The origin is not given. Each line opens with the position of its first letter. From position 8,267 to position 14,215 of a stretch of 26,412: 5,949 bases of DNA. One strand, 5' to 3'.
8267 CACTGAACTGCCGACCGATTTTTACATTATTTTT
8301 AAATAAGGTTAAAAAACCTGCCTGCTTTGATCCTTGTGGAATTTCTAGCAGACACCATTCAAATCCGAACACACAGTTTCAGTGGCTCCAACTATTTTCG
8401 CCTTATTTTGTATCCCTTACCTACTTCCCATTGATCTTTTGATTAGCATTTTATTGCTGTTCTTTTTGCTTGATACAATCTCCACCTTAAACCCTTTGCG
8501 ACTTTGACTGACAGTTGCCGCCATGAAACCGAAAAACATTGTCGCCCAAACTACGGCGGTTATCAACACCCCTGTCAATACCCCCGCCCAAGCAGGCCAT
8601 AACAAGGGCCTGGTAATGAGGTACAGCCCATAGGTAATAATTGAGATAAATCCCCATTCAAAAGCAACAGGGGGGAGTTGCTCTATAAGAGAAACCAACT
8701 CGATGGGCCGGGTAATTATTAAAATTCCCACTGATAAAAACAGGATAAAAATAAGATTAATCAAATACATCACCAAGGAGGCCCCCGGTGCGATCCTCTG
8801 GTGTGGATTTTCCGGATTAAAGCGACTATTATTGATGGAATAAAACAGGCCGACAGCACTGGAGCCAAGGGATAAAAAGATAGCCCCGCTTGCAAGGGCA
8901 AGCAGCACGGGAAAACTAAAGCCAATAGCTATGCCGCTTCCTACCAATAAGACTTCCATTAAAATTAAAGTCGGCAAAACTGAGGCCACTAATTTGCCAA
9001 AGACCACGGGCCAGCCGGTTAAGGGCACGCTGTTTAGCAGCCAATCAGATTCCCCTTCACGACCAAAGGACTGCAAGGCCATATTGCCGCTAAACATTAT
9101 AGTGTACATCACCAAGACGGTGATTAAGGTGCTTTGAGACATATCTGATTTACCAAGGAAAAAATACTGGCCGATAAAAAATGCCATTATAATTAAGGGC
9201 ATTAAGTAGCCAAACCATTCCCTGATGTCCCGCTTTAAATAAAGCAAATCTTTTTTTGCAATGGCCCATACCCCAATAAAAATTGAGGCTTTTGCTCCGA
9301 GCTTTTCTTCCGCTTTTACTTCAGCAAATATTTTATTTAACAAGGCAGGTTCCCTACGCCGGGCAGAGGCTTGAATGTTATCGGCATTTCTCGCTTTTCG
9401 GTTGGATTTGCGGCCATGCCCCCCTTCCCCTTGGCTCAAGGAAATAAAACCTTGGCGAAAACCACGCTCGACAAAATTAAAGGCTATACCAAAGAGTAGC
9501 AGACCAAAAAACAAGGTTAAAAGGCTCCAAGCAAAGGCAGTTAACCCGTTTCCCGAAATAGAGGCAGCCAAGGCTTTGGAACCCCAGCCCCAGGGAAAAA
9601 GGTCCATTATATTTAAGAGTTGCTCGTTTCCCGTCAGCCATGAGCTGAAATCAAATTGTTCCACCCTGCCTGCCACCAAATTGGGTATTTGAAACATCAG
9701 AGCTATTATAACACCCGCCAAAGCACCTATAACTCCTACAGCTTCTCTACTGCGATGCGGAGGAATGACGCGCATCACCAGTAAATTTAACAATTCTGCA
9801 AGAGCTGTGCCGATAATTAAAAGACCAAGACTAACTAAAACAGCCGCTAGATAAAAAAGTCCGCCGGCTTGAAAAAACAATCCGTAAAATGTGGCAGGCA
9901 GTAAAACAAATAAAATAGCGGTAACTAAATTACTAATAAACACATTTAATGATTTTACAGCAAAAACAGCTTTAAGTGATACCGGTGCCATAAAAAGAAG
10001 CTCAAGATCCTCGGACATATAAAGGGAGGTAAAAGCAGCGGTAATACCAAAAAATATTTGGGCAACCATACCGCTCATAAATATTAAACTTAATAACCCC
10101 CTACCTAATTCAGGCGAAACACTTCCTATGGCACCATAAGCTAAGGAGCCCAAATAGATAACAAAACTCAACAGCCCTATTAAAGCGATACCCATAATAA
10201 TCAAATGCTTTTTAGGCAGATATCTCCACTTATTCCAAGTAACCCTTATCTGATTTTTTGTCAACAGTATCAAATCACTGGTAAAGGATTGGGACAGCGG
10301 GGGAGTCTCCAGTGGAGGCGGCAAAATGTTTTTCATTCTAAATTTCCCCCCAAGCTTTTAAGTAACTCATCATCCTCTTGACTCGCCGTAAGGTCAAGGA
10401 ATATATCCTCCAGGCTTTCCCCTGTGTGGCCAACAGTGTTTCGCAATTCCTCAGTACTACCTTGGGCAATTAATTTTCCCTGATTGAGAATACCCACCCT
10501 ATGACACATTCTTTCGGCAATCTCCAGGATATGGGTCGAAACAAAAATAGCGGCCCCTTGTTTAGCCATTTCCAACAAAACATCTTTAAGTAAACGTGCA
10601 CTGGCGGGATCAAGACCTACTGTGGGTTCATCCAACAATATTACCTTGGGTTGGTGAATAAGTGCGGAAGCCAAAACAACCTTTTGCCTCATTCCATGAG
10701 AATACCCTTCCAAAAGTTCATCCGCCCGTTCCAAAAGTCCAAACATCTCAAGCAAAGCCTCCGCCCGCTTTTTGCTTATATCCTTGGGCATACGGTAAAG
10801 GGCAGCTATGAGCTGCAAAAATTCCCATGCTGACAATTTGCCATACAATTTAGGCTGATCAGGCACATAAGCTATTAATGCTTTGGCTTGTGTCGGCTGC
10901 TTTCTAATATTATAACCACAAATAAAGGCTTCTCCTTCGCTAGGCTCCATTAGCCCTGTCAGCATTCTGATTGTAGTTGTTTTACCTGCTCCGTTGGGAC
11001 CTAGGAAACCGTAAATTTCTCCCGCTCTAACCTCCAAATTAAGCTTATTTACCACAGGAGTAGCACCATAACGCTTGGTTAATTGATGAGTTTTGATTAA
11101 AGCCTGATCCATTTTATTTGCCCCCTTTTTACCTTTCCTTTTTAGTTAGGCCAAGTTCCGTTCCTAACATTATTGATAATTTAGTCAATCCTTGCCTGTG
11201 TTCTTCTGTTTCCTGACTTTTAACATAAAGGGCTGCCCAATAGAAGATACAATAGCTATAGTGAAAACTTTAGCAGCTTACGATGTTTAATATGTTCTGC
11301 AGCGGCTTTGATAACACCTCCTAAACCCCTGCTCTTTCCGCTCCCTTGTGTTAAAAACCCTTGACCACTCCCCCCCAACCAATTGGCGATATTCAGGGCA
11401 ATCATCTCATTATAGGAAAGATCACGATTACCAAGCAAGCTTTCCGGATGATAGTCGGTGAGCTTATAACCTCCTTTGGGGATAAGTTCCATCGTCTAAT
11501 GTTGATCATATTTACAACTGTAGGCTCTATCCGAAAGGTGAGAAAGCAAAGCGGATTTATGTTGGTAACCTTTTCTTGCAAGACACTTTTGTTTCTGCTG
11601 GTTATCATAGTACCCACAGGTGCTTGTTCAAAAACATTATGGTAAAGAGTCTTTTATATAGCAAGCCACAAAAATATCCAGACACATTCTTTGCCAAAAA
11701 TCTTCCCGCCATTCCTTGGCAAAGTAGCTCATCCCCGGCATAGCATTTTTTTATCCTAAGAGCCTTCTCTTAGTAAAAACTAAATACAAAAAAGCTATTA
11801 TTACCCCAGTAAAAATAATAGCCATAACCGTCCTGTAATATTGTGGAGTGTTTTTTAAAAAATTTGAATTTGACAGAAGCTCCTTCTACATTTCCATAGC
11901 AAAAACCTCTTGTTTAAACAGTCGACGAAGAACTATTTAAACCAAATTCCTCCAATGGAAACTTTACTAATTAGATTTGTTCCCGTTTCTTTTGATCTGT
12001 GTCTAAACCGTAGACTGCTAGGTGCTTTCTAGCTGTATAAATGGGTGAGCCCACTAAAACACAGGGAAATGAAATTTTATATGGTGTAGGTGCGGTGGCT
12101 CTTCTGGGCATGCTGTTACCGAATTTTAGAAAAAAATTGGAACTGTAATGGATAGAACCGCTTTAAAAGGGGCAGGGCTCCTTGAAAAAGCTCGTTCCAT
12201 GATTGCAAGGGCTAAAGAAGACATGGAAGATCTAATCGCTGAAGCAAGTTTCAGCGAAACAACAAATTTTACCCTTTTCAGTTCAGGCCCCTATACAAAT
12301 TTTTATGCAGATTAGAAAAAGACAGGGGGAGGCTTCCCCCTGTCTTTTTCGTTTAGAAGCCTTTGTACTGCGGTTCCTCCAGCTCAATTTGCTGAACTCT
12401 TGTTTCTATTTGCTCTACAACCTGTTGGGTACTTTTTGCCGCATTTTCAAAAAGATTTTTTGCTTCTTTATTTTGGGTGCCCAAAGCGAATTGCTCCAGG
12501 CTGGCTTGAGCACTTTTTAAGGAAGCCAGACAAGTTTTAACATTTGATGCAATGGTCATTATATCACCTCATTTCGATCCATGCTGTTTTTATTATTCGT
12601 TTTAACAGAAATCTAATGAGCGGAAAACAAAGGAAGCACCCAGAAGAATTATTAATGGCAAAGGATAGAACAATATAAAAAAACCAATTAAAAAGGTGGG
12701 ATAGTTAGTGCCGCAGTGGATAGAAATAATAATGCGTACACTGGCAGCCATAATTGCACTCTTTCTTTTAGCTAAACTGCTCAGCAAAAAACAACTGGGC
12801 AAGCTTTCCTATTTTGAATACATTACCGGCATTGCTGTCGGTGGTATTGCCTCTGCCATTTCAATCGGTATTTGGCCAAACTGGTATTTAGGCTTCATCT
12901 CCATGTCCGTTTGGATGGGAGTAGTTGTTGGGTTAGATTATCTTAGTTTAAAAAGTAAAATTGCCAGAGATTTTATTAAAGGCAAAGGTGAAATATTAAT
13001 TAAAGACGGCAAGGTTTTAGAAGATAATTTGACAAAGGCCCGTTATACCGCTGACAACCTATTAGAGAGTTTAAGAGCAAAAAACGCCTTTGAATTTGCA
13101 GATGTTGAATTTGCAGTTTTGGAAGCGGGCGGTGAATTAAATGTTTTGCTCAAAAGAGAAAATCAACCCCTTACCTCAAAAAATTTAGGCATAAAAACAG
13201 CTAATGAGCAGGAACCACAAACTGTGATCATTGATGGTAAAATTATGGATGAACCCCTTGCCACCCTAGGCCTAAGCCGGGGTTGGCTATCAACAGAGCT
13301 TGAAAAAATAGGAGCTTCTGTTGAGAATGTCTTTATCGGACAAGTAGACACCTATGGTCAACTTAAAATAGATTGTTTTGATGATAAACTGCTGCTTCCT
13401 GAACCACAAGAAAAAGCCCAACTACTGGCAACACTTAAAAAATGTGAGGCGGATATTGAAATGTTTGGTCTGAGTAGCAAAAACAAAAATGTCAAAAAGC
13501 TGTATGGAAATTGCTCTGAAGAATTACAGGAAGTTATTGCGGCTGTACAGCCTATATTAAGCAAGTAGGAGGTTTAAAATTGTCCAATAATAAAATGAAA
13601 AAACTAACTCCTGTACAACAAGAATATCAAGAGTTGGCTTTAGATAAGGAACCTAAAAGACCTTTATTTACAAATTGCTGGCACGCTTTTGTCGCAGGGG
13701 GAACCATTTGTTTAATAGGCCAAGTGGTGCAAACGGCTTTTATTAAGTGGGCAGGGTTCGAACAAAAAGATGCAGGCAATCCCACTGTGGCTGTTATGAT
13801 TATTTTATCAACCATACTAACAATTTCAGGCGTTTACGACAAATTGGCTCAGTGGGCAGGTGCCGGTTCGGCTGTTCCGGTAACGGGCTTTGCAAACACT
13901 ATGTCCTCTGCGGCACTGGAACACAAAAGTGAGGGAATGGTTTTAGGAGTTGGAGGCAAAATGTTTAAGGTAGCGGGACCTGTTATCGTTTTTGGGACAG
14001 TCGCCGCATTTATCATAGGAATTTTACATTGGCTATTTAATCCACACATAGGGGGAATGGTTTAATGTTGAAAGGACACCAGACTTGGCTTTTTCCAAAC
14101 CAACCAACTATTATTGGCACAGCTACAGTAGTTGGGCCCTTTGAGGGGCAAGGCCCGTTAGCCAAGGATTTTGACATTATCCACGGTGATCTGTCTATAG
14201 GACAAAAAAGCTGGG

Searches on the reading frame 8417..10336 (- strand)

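Call 41: search_protein_families(library=pfam, proteins=[window:8417-10336:-], max_evalue=0.0001)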
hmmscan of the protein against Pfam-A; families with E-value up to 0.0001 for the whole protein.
window:8417-10336:- (639 aa): 1 family
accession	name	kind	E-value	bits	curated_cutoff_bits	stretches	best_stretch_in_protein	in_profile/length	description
PF16949.11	ABC_tran_2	-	3.1e-17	63.1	25.7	1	46-549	12-497/542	Putative ATP-binding cassette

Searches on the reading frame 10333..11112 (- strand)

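Call 41: search_protein_families(library=pfam, proteins=[window:10333-11112:-], max_evalue=0.0001)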
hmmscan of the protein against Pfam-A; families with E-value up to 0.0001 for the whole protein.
window:10333-11112:- (259 aa): 2 families
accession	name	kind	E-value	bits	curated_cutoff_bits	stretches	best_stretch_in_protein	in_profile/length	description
PF00005.33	ABC_tran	-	6.2e-31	108.3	25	1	22-164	2-136/137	ABC transporter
PF13304.12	AAA_21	-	1.4e-11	45.5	27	1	136-198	237-302/304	AAA domain, putative AbiEii toxin, Type IV TA system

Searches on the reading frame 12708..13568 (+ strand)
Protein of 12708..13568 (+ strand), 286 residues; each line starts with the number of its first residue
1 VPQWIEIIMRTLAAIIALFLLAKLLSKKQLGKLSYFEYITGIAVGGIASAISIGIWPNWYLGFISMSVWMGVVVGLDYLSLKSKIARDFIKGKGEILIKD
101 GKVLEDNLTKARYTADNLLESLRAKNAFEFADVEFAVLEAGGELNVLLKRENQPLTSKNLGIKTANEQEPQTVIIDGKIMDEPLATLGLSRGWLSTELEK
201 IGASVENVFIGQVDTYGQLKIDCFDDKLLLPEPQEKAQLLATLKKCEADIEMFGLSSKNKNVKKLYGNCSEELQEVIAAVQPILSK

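Call 41: search_protein_families(library=pfam, proteins=[window:12708-13568:+], max_evalue=0.0001)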
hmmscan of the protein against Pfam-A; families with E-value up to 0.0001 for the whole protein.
window:12708-13568:+ (286 aa): 2 families
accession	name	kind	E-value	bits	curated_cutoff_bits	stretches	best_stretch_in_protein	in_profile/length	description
PF04239.17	DUF421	-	4.5e-38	130.1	23.6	1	81-214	1-129/129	YetF C-terminal domain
PF07870.16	DUF1657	-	3.1e-14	53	27.7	1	237-282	2-47/49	Protein of unknown function (DUF1657)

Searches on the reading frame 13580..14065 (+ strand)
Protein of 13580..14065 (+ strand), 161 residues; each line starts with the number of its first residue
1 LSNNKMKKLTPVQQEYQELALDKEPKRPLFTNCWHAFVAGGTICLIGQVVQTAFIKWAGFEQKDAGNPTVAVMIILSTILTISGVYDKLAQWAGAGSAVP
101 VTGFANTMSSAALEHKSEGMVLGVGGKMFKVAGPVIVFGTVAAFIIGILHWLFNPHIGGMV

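Call 41: search_protein_families(library=pfam, proteins=[window:13580-14065:+], max_evalue=0.0001)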
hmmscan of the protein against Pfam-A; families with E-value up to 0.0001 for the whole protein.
window:13580-14065:+ (161 aa): 1 family
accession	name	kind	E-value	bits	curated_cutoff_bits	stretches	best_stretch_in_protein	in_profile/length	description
PF03862.18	SpoVAC_SpoVAEB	-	4.5e-39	133.8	25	1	32-148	1-116/117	SpoVAC/SpoVAEB sporulation membrane protein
